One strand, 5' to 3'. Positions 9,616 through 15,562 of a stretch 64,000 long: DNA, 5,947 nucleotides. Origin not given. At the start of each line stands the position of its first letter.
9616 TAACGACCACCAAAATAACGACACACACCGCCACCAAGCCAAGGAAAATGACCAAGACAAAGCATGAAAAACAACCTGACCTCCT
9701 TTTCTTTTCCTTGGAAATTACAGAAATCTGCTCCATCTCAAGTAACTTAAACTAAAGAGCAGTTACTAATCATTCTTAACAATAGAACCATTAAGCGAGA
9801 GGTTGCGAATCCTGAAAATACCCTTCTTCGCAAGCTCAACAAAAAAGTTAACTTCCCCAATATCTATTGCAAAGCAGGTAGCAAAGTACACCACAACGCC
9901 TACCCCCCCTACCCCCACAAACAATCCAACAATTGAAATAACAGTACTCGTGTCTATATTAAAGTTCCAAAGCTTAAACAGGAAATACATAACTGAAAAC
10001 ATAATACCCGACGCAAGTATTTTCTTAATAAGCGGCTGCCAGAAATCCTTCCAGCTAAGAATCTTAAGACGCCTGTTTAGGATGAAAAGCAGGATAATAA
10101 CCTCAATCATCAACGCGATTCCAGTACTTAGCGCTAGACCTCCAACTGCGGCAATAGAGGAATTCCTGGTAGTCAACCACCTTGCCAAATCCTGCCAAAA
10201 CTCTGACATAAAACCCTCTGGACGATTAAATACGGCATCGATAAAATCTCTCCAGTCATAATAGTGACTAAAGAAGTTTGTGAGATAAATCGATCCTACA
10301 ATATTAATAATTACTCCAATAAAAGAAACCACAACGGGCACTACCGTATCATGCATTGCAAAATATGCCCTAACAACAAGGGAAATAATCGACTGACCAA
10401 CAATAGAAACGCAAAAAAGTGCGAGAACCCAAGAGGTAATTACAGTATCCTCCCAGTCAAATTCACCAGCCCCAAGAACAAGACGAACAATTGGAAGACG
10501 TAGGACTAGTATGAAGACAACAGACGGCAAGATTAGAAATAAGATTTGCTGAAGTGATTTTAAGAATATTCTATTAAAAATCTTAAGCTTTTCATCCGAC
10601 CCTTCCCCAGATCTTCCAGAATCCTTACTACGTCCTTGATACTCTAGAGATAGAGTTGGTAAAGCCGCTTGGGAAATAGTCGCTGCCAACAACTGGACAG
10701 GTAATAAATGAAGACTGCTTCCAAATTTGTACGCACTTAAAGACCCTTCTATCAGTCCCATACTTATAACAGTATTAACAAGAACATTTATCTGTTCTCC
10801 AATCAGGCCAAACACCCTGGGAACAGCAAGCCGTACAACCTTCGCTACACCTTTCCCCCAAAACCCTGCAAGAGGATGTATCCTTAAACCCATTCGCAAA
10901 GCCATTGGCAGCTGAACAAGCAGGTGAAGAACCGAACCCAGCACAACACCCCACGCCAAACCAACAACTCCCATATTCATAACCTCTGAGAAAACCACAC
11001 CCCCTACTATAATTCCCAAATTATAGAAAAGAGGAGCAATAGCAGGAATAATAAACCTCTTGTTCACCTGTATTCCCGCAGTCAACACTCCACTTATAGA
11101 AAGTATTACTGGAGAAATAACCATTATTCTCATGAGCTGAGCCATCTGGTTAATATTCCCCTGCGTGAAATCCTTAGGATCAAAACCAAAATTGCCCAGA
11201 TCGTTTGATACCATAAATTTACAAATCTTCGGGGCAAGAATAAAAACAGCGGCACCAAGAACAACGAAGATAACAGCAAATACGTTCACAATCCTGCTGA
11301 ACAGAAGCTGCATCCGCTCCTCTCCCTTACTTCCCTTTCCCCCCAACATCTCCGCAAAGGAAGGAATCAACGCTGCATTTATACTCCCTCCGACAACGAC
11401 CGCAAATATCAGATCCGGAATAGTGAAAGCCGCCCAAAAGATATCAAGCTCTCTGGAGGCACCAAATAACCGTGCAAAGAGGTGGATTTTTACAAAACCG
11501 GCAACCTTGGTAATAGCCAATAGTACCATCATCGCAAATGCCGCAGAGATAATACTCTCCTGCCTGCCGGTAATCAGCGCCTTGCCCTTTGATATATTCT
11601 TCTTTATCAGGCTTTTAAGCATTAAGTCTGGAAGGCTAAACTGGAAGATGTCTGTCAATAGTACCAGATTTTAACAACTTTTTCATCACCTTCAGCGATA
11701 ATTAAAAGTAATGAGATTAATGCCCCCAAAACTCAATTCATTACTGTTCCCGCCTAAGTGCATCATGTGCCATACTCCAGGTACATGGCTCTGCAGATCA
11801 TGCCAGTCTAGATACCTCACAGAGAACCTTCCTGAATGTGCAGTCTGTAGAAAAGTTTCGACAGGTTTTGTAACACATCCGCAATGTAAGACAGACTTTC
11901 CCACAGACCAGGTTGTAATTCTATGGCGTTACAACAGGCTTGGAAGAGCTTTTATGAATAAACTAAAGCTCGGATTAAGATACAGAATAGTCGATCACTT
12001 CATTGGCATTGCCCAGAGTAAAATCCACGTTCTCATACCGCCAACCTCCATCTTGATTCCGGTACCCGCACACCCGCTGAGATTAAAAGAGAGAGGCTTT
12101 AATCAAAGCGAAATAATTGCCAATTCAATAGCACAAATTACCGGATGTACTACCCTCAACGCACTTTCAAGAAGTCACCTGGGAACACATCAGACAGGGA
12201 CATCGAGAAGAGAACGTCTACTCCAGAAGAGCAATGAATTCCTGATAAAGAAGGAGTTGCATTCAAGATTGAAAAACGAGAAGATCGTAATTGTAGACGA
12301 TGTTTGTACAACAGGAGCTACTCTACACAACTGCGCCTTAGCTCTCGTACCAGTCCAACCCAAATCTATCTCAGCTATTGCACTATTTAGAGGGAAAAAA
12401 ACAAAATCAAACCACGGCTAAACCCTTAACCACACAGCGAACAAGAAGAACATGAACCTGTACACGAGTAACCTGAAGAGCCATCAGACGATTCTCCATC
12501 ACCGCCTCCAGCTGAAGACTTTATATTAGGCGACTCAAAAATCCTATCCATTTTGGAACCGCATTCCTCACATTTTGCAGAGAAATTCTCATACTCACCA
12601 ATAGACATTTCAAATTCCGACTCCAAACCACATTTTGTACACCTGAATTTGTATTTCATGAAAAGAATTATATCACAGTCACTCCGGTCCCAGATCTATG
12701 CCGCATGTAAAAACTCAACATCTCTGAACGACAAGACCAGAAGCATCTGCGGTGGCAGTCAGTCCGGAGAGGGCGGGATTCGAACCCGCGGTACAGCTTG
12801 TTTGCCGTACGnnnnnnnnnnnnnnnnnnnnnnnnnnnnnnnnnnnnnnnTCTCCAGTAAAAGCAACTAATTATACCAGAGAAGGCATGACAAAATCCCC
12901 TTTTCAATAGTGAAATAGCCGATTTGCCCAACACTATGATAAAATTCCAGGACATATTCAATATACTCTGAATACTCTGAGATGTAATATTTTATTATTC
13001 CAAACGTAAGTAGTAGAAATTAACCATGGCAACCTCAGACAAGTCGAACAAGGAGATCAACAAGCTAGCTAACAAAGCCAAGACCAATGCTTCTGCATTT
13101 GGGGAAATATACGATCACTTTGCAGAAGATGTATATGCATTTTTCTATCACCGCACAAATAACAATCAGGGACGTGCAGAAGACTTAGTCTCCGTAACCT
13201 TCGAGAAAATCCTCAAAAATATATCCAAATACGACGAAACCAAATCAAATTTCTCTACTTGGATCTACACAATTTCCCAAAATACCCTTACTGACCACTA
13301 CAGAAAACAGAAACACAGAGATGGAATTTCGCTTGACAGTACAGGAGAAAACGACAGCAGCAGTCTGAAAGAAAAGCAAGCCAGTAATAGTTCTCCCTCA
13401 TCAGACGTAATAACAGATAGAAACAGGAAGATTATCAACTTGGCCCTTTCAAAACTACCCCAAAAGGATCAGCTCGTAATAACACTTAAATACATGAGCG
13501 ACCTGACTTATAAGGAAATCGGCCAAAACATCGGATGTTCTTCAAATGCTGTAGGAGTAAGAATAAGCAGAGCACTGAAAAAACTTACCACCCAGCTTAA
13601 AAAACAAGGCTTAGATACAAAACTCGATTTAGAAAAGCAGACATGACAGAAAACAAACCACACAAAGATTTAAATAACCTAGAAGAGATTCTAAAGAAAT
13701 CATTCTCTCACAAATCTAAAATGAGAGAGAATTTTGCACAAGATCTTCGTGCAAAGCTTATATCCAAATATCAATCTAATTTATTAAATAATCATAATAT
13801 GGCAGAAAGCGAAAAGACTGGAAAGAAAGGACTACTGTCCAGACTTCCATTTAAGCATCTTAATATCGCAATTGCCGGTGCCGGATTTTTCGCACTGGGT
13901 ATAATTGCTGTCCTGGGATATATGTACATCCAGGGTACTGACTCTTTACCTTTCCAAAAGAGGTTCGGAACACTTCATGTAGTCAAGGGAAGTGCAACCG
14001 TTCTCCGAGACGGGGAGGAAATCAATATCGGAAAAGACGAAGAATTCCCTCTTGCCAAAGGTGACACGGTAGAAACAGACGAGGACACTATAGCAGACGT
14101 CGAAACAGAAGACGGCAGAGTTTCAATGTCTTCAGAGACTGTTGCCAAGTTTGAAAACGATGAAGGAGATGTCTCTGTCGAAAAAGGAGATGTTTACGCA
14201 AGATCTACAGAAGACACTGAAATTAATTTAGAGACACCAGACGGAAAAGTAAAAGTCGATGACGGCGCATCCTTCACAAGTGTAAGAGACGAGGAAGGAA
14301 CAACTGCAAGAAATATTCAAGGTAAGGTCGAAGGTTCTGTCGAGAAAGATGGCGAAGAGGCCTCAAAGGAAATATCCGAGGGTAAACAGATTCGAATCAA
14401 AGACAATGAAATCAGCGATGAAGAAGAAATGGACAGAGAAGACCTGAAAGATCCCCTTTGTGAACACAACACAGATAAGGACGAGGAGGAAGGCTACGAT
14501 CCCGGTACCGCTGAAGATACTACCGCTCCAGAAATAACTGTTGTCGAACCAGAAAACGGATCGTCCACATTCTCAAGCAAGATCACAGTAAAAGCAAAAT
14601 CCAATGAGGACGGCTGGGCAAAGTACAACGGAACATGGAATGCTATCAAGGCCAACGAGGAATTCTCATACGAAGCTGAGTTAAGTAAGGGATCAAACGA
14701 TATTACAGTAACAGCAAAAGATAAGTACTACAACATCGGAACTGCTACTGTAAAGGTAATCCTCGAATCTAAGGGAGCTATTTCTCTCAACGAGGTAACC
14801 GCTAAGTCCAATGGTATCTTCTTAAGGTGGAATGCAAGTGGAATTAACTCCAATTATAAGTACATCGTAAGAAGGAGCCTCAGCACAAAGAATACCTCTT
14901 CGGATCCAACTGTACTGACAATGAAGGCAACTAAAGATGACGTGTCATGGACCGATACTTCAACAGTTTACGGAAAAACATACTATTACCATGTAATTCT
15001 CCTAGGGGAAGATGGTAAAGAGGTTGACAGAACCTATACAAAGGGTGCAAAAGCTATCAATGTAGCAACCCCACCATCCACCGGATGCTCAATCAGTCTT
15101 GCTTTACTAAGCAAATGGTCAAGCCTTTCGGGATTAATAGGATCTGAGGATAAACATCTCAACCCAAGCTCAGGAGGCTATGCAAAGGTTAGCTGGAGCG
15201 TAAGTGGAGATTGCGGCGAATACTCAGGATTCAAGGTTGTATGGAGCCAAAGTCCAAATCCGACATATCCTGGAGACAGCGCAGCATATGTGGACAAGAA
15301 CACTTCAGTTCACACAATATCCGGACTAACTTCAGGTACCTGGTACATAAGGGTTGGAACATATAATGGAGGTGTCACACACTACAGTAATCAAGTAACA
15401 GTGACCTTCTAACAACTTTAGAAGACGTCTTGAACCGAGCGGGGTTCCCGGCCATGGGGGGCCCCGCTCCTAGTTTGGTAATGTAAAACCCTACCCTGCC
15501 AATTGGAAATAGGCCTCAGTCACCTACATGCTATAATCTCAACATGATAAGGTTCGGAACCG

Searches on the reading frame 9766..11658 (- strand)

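Call 66: search_protein_families(library=pfam, proteins=[window:9766-11658:-], max_evalue=0.0001)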
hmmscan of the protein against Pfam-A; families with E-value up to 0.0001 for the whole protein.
window:9766-11658:- (630 aa): 2 families
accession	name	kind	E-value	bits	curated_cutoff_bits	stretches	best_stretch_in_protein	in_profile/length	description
PF03023.19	MurJ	-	4.7e-68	230.3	27.4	1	61-466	1-378/451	Lipid II flippase MurJ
PF13440.11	Polysacc_synt_3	-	2.4e-05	24.2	23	1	170-397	79-286/293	Polysaccharide biosynthesis protein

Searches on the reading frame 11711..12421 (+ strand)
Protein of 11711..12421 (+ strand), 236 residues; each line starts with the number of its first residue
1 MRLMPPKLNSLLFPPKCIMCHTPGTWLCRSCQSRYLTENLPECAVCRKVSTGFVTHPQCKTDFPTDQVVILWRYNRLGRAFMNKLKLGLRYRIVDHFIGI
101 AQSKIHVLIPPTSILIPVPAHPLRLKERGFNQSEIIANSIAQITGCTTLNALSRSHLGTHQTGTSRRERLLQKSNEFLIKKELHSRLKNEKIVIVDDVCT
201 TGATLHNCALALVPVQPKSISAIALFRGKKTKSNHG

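Call 66: search_protein_families(library=pfam, proteins=[window:11711-12421:+], max_evalue=0.0001)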
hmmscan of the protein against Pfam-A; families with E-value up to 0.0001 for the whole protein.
window:11711-12421:+ (236 aa): 1 family
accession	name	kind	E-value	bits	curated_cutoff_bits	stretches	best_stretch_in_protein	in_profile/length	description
PF00156.33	Pribosyltran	-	2.6e-08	33.8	26.3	1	138-232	45-130/158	Phosphoribosyl transferase domain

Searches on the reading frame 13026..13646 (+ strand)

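Call 66: search_protein_families(library=pfam, proteins=[window:13026-13646:+], max_evalue=0.0001)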
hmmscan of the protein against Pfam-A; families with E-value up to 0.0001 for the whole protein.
window:13026-13646:+ (206 aa): 4 families
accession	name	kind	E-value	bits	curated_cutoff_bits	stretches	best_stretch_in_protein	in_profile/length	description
PF04542.20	Sigma70_r2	-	2.6e-16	59.6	24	1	29-97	2-70/71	Sigma-70 region 2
PF08281.18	Sigma70_r4_2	-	1.5e-14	53.8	25.7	1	136-187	3-54/54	Sigma-70, region 4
PF04545.22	Sigma70_r4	-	1.9e-10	40.6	24.1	1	140-187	1-48/50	Sigma-70, region 4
PF07638.17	Sigma70_ECF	-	1.5e-05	25.4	21.1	1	24-191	22-183/185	ECF sigma factor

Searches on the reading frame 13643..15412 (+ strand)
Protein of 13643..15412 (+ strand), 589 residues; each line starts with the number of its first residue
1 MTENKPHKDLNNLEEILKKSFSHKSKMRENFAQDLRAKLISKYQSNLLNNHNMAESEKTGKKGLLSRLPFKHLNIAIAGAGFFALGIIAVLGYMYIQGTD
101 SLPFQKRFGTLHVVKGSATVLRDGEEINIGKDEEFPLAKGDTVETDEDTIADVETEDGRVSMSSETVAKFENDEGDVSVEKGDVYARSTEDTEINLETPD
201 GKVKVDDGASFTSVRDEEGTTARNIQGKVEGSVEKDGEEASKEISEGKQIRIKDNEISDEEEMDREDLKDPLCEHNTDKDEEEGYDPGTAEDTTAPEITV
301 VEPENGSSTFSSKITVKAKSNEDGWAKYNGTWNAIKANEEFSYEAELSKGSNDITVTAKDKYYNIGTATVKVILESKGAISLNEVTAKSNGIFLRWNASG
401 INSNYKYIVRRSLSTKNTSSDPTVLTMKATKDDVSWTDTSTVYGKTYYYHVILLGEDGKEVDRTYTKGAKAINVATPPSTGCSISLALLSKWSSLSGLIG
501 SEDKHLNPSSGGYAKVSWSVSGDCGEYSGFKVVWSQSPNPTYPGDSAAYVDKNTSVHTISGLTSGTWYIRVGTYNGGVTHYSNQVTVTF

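Call 67: search_protein_families(library=pfam, proteins=[window:13643-15412:+], max_evalue=0.0001)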
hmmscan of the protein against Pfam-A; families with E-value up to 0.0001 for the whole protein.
window:13643-15412:+ (589 aa): 1 family
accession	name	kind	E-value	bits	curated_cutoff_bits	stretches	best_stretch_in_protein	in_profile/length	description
PF09136.16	Glucodextran_B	-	1.2e-08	35.1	27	1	296-374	1-81/83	Glucodextranase, domain B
